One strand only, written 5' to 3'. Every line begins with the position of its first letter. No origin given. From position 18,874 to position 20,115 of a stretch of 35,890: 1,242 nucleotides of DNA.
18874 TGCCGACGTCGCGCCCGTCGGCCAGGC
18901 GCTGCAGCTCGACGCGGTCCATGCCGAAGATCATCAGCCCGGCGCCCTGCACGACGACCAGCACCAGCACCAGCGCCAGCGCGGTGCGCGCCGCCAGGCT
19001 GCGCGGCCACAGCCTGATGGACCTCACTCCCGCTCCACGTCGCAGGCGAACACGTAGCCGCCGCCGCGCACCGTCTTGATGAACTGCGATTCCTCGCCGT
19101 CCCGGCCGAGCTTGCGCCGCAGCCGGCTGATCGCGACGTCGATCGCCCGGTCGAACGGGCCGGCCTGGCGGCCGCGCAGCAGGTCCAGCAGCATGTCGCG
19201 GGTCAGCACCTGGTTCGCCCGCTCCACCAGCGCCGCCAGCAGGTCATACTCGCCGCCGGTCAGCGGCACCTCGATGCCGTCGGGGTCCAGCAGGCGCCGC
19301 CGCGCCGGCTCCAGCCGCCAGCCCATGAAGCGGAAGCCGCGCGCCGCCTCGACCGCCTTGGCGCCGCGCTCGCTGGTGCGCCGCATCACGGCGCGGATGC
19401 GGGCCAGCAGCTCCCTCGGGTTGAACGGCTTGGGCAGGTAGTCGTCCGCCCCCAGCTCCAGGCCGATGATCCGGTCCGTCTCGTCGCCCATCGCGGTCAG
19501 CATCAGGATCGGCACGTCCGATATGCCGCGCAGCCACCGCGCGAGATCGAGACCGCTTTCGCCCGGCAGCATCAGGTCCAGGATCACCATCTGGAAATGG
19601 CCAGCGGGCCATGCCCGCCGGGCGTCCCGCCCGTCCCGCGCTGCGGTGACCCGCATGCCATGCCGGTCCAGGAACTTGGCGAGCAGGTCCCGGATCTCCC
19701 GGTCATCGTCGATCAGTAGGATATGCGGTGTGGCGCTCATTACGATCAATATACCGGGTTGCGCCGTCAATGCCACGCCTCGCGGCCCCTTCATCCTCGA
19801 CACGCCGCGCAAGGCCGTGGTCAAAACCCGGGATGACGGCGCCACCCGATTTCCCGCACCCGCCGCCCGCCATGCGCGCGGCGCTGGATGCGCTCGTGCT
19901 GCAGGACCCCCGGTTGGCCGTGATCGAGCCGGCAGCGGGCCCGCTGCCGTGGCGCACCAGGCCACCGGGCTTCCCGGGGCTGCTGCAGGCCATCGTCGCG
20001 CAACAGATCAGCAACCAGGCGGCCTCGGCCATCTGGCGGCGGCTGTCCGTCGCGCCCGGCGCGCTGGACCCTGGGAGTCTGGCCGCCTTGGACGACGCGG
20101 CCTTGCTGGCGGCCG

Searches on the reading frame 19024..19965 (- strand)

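Call 26: search_protein_families(library=pfam, proteins=[window:19024-19965:-], max_evalue=0.001)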
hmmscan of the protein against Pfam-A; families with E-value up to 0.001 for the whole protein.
window:19024-19965:- (313 aa): 2 families
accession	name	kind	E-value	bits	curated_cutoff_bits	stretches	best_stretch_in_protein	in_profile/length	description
PF00072.30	Response_reg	-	2.7e-29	102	30.2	1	82-191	1-111/111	Response regulator receiver domain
PF00486.34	Trans_reg_C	-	1.5e-23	83.1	26.2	1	232-306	3-77/77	Transcriptional regulatory protein, C terminal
